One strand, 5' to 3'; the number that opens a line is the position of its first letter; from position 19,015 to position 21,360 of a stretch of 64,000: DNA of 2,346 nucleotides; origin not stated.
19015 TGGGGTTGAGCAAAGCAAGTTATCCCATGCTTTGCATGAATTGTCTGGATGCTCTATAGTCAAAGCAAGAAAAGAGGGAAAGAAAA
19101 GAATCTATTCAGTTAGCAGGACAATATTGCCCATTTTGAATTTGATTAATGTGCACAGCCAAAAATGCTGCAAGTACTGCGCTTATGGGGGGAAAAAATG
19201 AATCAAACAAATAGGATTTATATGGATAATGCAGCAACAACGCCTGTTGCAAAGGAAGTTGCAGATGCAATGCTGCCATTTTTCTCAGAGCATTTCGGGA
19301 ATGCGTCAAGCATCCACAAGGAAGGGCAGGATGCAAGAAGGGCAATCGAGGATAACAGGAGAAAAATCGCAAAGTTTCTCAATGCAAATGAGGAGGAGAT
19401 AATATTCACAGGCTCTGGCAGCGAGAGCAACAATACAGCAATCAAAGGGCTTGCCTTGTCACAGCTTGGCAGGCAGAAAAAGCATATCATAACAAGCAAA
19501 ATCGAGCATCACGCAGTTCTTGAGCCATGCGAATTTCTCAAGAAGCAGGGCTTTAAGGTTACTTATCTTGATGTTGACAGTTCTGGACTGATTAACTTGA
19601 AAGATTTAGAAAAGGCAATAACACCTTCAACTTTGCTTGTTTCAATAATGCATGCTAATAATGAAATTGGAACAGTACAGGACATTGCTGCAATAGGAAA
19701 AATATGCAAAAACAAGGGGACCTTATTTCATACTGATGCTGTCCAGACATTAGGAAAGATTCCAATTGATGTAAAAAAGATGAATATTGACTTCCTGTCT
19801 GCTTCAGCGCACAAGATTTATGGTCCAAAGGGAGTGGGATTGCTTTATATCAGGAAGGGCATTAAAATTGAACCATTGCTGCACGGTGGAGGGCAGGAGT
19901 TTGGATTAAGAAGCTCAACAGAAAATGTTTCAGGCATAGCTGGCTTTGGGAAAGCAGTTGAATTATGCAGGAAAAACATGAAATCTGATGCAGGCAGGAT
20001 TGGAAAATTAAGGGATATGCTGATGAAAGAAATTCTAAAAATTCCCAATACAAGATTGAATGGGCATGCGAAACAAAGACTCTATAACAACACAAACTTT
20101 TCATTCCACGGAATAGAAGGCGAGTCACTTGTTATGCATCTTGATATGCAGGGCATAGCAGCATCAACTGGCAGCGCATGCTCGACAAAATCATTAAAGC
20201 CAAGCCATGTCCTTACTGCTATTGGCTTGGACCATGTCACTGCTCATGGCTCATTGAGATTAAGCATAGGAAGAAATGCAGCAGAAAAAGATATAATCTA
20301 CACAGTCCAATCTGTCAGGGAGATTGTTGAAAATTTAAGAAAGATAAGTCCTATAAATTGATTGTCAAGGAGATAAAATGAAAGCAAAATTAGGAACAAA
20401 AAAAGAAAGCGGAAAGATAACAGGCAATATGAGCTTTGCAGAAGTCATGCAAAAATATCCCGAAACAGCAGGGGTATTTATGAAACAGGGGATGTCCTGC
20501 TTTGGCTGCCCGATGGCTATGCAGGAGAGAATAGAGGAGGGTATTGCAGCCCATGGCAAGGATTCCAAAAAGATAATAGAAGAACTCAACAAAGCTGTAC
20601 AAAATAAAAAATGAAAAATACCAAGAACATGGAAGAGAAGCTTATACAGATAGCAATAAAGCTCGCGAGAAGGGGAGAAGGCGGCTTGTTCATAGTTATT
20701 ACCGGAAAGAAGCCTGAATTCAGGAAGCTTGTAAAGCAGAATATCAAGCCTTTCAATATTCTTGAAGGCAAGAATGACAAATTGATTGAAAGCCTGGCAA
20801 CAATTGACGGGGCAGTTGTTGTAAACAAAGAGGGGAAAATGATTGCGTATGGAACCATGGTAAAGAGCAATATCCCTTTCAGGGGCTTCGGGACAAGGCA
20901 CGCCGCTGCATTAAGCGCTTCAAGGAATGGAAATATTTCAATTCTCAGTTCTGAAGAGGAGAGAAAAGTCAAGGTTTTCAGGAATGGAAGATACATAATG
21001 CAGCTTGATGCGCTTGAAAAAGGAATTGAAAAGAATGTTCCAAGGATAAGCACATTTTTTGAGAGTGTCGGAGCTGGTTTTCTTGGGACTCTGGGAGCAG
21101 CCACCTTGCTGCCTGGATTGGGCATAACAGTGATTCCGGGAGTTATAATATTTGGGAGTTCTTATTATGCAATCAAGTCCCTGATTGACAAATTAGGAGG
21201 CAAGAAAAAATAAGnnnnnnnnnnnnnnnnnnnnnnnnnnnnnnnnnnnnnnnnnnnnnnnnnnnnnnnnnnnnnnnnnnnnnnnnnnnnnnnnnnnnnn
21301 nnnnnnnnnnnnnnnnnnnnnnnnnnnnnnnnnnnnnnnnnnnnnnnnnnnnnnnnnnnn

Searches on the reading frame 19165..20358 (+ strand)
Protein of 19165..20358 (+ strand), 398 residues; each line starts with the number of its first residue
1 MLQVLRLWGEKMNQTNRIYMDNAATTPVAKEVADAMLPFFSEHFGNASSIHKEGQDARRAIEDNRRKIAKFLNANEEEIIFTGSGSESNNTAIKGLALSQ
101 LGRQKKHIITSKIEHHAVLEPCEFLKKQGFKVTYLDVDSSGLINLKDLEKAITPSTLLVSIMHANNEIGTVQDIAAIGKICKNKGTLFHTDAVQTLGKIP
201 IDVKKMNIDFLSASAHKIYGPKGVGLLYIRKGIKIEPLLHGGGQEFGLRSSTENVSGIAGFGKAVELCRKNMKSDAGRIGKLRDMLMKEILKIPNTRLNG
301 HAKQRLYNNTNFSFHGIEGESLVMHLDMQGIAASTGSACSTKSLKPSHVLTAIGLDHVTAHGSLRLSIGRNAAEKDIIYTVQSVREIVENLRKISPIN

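Call 3: search_protein_families(library=pfam, proteins=[window:19165-20358:+], max_evalue=0.01)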
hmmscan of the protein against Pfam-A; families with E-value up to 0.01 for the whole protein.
window:19165-20358:+ (398 aa): 4 families
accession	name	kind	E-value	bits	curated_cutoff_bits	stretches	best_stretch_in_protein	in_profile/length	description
PF00266.25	Aminotran_5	-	4.3e-95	319.3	21.5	1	18-377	1-368/371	Aminotransferase class-V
PF01041.23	DegT_DnrJ_EryC1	-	9.7e-09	35.3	19.8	1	66-197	31-151/360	DegT/DnrJ/EryC1/StrS aminotransferase family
PF01212.27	Beta_elim_lyase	-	1.3e-06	28.4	27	1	76-192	47-169/288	Beta-eliminating lyase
PF01053.26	Cys_Met_Meta_PP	-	0.0003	19.9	27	1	97-194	83-176/381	Cys/Met metabolism PLP-dependent enzyme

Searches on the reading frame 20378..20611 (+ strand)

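Call 3: search_protein_families(library=pfam, proteins=[window:20378-20611:+], max_evalue=0.01)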
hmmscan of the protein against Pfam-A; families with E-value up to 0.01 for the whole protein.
window:20378-20611:+ (78 aa): 1 family
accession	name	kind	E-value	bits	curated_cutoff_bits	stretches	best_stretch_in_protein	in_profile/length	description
PF08984.16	DUF1858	-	7.3e-15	55.3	32.2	1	14-67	1-59/59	Domain of unknown function (DUF1858)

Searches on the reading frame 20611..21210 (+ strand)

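Call 3: search_protein_families(library=pfam, proteins=[window:20611-21210:+], max_evalue=0.01)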
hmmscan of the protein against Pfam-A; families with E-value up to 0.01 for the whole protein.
window:20611-21210:+ (200 aa): 1 family
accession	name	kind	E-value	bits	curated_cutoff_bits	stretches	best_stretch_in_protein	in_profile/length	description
PF02457.21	DAC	-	1e-11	44.9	27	1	19-127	7-118/119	DisA bacterial checkpoint controller nucleotide-binding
